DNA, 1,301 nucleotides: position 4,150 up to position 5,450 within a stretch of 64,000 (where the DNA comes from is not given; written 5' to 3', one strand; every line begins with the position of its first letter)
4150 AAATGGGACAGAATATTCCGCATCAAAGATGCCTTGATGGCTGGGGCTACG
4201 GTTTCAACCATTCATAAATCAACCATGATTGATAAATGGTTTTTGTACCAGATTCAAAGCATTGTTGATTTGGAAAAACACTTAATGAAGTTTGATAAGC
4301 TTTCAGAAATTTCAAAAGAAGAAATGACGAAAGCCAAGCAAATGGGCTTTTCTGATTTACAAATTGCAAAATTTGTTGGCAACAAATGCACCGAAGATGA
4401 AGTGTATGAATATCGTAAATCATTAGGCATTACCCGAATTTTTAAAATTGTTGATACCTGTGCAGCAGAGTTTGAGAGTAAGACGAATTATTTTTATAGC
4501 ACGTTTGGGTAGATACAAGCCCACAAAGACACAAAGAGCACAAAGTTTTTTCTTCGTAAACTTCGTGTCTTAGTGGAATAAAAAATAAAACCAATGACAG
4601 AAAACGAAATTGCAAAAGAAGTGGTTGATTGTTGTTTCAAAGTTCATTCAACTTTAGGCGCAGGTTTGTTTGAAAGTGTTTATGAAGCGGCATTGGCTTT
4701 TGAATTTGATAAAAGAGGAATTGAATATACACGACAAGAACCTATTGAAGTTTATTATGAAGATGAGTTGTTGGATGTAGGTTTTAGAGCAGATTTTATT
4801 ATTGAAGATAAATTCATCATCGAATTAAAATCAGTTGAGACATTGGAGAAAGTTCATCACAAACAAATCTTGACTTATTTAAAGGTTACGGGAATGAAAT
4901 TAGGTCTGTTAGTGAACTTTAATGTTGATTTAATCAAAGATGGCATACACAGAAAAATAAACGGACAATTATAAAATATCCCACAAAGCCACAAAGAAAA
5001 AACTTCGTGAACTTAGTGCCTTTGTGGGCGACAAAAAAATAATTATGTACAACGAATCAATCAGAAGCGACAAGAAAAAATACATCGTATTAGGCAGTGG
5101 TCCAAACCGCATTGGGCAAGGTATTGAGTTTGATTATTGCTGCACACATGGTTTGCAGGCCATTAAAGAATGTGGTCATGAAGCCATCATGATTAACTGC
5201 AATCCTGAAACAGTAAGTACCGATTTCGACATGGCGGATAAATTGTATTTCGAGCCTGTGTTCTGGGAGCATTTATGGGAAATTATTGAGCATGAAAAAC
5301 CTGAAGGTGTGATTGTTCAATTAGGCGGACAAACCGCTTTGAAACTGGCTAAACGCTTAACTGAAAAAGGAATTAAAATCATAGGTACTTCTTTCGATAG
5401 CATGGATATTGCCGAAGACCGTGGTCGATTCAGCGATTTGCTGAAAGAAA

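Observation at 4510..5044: carB is cut in two exactly at its inter-domain linker by a ~0.5-kb GxxExxY (PD-(D/E)XK-like) gene cassette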

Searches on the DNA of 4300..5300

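Call 40: search_rna_families(source=window, start=4300, end=5300, threshold=evalue, max_evalue=1)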
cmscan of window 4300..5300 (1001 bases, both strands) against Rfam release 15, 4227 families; matches with E-value up to 1: 3.
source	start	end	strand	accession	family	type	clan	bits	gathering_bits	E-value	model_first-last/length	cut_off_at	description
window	5016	5097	-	RF00611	SNORD111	Gene; snRNA; snoRNA; CD-box;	-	22.1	46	0.43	1-89/89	no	Small nucleolar RNA SNORD111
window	4788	4838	+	RF04297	mir-35_2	Gene; miRNA;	CL00088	18.5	41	0.62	1-62/62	no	mir-35_2 microRNA precursor family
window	4807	4864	-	RF01142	sR19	Gene; snRNA; snoRNA; CD-box;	-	14.5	45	0.96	1-63/63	no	Small nucleolar RNA sR19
